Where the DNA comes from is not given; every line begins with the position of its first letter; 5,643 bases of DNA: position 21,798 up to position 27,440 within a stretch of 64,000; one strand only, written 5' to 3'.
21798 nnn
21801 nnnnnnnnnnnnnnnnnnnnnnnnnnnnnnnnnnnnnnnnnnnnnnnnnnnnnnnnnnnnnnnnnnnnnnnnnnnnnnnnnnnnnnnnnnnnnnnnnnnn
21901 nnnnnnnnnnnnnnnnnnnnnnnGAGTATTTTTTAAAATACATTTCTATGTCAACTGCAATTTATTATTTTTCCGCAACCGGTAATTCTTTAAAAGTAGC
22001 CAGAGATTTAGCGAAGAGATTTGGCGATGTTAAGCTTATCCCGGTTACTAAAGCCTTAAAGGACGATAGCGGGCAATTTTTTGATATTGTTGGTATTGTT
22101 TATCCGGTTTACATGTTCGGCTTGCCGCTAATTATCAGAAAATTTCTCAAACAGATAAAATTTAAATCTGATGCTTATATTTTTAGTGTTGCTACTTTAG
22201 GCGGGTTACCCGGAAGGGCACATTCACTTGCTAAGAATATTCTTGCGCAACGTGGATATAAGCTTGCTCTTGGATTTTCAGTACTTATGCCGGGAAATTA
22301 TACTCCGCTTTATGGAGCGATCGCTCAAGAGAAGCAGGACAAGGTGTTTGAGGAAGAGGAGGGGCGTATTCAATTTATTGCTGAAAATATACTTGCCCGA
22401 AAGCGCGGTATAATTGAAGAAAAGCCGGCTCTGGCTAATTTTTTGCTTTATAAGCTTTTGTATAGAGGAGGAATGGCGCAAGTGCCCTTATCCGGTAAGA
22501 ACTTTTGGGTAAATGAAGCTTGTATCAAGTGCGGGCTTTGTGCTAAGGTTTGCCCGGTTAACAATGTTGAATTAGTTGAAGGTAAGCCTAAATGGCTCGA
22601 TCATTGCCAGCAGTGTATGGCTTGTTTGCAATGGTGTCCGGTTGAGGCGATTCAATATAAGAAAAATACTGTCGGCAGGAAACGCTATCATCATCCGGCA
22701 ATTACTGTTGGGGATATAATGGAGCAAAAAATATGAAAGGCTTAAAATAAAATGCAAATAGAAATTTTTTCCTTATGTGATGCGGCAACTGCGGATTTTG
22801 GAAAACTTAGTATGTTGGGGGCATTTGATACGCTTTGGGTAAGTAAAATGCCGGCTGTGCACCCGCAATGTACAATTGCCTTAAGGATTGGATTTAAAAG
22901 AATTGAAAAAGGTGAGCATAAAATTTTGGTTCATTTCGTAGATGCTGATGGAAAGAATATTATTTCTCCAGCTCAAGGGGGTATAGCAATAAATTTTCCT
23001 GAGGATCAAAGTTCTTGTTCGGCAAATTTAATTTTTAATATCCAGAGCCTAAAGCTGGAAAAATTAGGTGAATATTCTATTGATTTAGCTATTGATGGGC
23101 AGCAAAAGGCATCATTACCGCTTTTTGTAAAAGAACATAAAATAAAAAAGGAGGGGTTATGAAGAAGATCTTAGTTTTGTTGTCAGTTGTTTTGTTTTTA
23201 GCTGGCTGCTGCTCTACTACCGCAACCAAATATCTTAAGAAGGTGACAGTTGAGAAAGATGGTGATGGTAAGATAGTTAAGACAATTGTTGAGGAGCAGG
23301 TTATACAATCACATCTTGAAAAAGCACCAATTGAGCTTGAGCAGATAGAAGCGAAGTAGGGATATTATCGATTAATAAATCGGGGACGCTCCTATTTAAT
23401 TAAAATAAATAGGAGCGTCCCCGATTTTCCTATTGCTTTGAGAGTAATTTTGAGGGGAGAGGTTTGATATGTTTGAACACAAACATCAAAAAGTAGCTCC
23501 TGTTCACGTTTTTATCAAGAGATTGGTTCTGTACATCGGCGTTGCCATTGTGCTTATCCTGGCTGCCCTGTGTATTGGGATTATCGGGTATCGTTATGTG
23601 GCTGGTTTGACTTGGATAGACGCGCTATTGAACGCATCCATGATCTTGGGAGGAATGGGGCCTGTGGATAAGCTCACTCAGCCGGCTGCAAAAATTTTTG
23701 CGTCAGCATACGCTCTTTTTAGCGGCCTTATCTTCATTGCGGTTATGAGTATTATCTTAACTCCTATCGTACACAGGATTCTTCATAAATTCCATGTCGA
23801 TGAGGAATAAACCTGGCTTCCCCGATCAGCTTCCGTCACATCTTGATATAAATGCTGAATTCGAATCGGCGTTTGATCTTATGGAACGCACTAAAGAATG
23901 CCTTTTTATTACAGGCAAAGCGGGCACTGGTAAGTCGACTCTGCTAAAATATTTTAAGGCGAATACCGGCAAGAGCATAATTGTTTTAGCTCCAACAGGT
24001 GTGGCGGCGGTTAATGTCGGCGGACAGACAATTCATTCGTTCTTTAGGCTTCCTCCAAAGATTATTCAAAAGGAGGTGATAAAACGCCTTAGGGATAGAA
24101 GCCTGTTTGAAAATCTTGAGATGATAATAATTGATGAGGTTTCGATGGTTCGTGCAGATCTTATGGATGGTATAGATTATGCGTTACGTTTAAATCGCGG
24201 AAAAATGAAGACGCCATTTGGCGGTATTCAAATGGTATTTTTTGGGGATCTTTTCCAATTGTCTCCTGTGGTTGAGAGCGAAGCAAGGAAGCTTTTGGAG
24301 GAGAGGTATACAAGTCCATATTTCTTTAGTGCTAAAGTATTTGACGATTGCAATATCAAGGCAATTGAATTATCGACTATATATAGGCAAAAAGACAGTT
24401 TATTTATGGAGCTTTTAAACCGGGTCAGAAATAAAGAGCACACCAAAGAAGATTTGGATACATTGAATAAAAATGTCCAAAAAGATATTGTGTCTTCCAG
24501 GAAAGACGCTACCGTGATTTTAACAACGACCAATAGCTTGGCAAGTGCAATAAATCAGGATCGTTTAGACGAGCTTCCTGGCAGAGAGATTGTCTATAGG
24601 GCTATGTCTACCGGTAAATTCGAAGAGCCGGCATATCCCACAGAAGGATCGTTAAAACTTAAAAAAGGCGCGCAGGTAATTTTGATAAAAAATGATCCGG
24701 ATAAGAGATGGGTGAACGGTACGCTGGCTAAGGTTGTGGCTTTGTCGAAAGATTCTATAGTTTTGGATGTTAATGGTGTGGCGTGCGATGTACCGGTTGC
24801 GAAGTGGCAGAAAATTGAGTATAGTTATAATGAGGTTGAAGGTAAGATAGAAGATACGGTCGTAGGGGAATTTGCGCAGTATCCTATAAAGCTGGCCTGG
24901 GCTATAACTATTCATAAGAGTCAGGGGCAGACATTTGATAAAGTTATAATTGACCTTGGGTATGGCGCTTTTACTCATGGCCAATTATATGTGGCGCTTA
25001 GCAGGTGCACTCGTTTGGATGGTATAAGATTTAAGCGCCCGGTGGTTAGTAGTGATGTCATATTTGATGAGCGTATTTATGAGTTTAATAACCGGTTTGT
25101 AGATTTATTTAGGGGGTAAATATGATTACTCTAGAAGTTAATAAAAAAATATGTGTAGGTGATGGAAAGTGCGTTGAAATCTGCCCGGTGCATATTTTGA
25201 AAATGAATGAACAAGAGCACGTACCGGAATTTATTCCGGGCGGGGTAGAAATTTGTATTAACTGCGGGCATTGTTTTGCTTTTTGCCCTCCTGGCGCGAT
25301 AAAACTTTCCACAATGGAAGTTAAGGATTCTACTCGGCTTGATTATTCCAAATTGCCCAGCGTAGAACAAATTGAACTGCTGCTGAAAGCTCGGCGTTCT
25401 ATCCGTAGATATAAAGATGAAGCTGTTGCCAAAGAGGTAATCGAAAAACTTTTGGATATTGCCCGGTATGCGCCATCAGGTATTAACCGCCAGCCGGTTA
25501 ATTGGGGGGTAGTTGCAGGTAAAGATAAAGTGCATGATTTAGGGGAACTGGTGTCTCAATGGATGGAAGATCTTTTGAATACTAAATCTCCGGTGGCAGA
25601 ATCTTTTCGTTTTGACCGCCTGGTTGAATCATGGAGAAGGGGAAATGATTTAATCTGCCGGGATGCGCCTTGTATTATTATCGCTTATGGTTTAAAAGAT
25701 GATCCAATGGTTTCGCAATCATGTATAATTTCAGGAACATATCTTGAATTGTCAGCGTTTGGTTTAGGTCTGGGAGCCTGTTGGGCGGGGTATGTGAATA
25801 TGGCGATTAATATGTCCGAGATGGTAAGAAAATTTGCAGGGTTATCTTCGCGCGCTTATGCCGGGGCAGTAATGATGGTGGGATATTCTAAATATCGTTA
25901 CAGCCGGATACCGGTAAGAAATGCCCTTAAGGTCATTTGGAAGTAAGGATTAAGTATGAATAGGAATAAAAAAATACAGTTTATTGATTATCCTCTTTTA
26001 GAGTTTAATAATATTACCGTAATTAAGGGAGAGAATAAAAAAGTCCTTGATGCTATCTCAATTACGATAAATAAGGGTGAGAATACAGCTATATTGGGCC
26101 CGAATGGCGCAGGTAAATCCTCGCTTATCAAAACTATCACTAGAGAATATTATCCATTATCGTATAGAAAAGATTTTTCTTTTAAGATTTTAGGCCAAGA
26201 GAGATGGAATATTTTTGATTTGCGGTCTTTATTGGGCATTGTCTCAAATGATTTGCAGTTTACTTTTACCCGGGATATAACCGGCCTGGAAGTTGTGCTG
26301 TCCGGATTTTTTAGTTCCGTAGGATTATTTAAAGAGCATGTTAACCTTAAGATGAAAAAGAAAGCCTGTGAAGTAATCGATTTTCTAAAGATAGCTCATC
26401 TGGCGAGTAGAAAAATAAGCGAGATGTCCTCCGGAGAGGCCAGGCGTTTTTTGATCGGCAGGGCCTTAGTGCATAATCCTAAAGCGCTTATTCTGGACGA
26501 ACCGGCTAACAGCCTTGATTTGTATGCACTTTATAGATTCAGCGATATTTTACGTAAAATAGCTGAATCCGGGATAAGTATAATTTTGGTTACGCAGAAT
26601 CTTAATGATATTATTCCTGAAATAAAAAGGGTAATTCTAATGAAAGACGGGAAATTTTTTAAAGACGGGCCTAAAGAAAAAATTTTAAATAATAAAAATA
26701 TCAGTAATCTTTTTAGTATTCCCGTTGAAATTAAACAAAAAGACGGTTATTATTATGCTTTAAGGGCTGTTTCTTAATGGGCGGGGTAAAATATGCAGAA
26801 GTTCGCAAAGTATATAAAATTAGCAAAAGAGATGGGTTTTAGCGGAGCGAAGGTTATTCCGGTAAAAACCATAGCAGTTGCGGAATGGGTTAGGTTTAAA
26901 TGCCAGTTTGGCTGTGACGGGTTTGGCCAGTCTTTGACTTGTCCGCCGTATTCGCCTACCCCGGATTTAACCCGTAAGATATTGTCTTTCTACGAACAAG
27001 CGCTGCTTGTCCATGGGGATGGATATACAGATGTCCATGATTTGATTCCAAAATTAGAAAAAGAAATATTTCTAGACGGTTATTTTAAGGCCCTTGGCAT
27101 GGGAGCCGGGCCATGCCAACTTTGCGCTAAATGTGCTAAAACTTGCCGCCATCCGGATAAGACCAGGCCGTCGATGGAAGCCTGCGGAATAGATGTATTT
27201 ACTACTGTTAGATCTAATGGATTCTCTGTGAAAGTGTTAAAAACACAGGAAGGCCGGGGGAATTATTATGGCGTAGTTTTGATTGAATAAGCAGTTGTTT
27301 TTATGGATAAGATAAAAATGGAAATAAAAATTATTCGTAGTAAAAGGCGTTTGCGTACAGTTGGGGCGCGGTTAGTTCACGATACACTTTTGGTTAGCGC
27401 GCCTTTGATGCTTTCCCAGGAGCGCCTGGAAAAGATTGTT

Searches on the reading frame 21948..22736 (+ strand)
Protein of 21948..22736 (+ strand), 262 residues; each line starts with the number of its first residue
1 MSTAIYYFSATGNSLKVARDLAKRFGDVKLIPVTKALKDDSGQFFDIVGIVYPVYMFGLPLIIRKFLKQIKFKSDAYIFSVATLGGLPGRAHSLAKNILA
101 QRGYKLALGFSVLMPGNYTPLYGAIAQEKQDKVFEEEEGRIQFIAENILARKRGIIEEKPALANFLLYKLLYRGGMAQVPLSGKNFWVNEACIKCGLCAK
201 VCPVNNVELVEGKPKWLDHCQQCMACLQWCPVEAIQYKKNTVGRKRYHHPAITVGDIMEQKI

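Call 20: search_protein_families(library=pfam, proteins=[window:21948-22736:+])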
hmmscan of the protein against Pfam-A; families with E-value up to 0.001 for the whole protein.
window:21948-22736:+ (262 aa): 14 families
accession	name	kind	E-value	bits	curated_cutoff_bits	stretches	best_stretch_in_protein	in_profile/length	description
PF00037.32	Fer4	-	1.2e-09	38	21.1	1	187-205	3-21/24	4Fe-4S binding domain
PF12838.12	Fer4_7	-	1.1e-08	35.8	27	1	192-212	2-22/52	4Fe-4S dicluster domain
PF13484.11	Fer4_16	-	2.9e-08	34.8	30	1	219-243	1-26/66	4Fe-4S double cluster binding domain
PF14697.11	Fer4_21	-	4.5e-07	30.3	35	1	190-236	6-58/59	4Fe-4S dicluster domain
PF12797.12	Fer4_2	-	5e-07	29.7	24.5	1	186-204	4-22/22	4Fe-4S binding domain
PF13187.11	Fer4_9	-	6.2e-07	29.8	27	1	191-235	1-52/52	4Fe-4S dicluster domain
PF12798.12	Fer4_3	-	2.2e-06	28.5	27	0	192-205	1-14/15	4Fe-4S binding domain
PF12837.12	Fer4_6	-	3.2e-06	27.3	25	1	187-205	4-22/24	4Fe-4S binding domain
PF12724.12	Flavodoxin_5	-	3.5e-06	27.8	27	1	5-71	2-70/145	Flavodoxin domain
PF13237.11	Fer4_10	-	3.5e-06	27.3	25.5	1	189-231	6-53/53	4Fe-4S dicluster domain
PF25160.1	LdpA_Fe-S-bd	-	2e-05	24.7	27.6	0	188-209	24-45/49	LdpA Fe-S cluster-binding domain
PF13534.11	Fer4_17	-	2.5e-05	25.2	22.2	0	191-204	45-58/61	4Fe-4S dicluster domain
PF12800.12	Fer4_4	-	0.0001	22.8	24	0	190-204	2-16/17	4Fe-4S binding domain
PF13183.11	Fer4_8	-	0.00012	22.9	27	0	190-207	3-20/68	4Fe-4S dicluster domain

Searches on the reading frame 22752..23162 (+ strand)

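Call 20: search_protein_families(library=pfam, proteins=[window:22752-23162:+])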
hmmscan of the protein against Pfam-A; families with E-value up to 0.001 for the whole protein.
window:22752-23162:+ (136 aa): 1 family
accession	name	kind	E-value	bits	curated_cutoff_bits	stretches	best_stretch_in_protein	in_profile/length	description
PF22091.2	DUF6941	-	4.7e-38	130.8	27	1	4-127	1-125/125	Family of unknown function (DUF6941)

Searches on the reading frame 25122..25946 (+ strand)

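Call 21: search_protein_families(library=pfam, proteins=[window:25122-25946:+])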
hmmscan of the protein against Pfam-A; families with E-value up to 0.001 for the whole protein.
window:25122-25946:+ (274 aa): 13 families
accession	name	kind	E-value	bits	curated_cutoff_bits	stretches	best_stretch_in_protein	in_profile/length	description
PF00881.29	Nitroreductase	-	5.2e-28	98.7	23.5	1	88-255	1-167/167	Nitroreductase family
PF12838.12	Fer4_7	-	1.4e-08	35.5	27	1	11-59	2-52/52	4Fe-4S dicluster domain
PF13237.11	Fer4_10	-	2.2e-08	34.3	25.5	1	6-56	4-53/53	4Fe-4S dicluster domain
PF00037.32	Fer4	-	2.3e-08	34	21.1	1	5-26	2-23/24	4Fe-4S binding domain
PF12837.12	Fer4_6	-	3.9e-08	33.3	25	1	5-25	3-23/24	4Fe-4S binding domain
PF14512.11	TM1586_NiRdase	-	7.7e-07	29.4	27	0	105-131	158-184/215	Putative TM nitroreductase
PF13484.11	Fer4_16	-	9.1e-07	30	30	0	45-75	2-32/66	4Fe-4S double cluster binding domain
PF25160.1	LdpA_Fe-S-bd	-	1.3e-06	28.5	27.6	0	5-30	22-47/49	LdpA Fe-S cluster-binding domain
PF14697.11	Fer4_21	-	5.8e-06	26.8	35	0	44-62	7-28/59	4Fe-4S dicluster domain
PF13187.11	Fer4_9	-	6.5e-06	26.5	27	1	11-60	2-52/52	4Fe-4S dicluster domain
PF13183.11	Fer4_8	-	5.7e-05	24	27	0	42-56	2-16/68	4Fe-4S dicluster domain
PF17179.9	Fer4_22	-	8.6e-05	23.8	27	0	5-25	75-95/95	4Fe-4S dicluster domain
PF12798.12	Fer4_3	-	0.00021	22.3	27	0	11-25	1-15/15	4Fe-4S binding domain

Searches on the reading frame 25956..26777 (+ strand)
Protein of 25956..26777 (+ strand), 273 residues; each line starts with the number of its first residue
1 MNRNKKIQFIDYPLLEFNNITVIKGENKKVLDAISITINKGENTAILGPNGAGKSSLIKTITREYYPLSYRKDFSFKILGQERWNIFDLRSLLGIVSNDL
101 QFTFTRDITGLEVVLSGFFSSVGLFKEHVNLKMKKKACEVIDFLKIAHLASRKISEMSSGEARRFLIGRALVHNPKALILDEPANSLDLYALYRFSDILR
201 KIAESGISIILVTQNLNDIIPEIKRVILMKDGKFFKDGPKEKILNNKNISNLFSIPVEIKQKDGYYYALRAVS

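Call 21: search_protein_families(library=pfam, proteins=[window:25956-26777:+])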
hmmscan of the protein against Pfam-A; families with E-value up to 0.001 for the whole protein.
window:25956-26777:+ (273 aa): 5 families
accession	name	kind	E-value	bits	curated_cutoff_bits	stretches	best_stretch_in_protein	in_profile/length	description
PF00005.33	ABC_tran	-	3.1e-23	83.3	25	1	31-185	1-137/137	ABC transporter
PF13304.12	AAA_21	-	1.9e-12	48.3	27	1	149-216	230-300/304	AAA domain, putative AbiEii toxin, Type IV TA system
PF13555.12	AAA_29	-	0.00011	22.3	27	1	31-60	12-41/61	P-loop containing region of AAA domain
PF02463.25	SMC_N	-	0.00024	21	40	0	41-61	24-44/220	RecF/RecN/SMC N terminal domain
PF03193.22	RsgA_GTPase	-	0.00091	19.5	30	0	20-63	86-128/174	RsgA GTPase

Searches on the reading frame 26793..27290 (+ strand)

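Call 21: search_protein_families(library=pfam, proteins=[window:26793-27290:+])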
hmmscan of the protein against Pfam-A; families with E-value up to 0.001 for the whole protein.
window:26793-27290:+ (165 aa): 1 family
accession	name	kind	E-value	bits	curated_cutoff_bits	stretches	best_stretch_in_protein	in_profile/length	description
PF10050.14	DUF2284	-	2.4e-41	141.6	25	1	20-164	1-161/161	Predicted metal-binding protein (DUF2284)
